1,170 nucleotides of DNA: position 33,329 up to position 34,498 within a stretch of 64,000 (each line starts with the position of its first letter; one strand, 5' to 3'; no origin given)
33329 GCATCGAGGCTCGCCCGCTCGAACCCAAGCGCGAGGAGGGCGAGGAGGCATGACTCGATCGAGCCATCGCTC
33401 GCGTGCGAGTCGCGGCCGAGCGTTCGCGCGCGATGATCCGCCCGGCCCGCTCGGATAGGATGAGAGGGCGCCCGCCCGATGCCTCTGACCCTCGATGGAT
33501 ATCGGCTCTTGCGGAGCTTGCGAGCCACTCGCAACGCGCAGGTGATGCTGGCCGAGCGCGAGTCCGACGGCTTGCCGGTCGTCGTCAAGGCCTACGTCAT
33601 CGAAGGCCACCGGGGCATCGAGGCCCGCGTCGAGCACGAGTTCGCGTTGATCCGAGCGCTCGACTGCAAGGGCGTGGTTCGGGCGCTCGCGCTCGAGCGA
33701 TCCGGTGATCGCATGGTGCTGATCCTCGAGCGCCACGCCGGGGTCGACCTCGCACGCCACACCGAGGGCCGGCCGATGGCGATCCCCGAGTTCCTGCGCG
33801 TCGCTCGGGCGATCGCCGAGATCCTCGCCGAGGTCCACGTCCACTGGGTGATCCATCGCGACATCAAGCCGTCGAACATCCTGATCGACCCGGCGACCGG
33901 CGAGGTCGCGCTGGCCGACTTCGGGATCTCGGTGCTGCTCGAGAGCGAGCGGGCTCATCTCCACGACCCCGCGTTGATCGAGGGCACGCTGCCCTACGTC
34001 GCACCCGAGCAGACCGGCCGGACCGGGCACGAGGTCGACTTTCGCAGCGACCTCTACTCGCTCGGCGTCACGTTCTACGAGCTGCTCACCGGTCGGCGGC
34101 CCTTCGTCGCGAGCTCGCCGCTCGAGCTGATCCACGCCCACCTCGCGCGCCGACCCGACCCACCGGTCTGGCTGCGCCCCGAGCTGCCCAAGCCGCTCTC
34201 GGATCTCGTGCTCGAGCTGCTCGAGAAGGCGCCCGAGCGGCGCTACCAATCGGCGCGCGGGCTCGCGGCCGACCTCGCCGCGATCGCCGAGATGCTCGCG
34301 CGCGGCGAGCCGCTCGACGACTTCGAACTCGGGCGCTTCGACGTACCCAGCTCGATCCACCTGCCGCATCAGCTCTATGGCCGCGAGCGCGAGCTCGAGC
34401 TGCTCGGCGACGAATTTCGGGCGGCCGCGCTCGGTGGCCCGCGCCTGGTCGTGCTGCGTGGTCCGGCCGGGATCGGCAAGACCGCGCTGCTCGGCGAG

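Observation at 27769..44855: Tandem triplication of an ~1870-aa Ser/Thr kinase - STAND ATPase - TPR - GAF - PAS - histidine kinase hybrid sensor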

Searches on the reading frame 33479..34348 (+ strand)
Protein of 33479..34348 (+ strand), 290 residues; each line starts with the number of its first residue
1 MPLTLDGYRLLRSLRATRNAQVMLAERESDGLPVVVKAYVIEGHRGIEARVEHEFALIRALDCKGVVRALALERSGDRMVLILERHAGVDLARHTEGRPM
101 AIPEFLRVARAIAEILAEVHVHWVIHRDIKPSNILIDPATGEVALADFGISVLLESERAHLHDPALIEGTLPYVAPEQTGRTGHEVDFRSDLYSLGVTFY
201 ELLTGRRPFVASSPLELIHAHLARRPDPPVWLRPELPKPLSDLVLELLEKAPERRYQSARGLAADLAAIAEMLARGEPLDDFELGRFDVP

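Call 52: search_solved_structures(query=window:33479-34348:+, max_evalue=1e-10, show_alignments=1)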
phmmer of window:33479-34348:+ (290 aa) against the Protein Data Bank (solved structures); distinct sequences matched with E-value up to 1e-10: 701 (the best 60 are shown).
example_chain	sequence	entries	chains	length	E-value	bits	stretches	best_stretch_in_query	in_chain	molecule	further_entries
3f69_A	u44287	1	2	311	1.1e-31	113.3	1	77-269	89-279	Serine/threonine-protein kinase pknB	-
3orm_A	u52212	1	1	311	2e-31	112.4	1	76-269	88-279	Serine/threonine protein kinase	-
1mru_A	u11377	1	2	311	2.4e-31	112.2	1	78-269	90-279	Probable serine/threonine-protein kinase pknB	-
3ori_A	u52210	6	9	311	2.7e-31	112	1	77-269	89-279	Serine/threonine protein kinase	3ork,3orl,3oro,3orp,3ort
6b2p_A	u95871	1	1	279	2.7e-31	112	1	78-269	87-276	Serine/threonine-protein kinase PknB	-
5u94_A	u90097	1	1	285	2.8e-31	112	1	78-269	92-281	Serine/threonine-protein kinase PknB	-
6i2p_A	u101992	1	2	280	2.9e-31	111.9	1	77-269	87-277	Serine/threonine-protein kinase PknB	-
1o6y_A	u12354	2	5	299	3.3e-31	111.7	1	78-269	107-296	SERINE/THREONINE-PROTEIN KINASE PKNB | Probable serine/threonine-protein kinase pknB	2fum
3f61_A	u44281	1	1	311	1.3e-30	109.7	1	77-269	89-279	Serine/threonine-protein kinase pknB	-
4ow8_A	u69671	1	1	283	3.3e-26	95.3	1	109-269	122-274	Serine/threonine-protein kinase PknA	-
9tmq_A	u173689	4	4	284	3.3e-26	95.3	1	109-269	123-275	Serine/threonine-protein kinase PknA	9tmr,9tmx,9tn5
9ruj_A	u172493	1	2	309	3.3e-26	95.3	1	8-273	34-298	Serine/threonine-protein kinase StkP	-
6b2q_A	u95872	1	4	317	3.8e-26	95.1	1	109-269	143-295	Serine/threonine-protein kinase PknA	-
4x3f_A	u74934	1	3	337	4.1e-26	95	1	109-269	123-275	Serine/threonine-protein kinase PknA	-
9ruk_A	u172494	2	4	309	5.2e-26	94.7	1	8-273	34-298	Serine/threonine-protein kinase StkP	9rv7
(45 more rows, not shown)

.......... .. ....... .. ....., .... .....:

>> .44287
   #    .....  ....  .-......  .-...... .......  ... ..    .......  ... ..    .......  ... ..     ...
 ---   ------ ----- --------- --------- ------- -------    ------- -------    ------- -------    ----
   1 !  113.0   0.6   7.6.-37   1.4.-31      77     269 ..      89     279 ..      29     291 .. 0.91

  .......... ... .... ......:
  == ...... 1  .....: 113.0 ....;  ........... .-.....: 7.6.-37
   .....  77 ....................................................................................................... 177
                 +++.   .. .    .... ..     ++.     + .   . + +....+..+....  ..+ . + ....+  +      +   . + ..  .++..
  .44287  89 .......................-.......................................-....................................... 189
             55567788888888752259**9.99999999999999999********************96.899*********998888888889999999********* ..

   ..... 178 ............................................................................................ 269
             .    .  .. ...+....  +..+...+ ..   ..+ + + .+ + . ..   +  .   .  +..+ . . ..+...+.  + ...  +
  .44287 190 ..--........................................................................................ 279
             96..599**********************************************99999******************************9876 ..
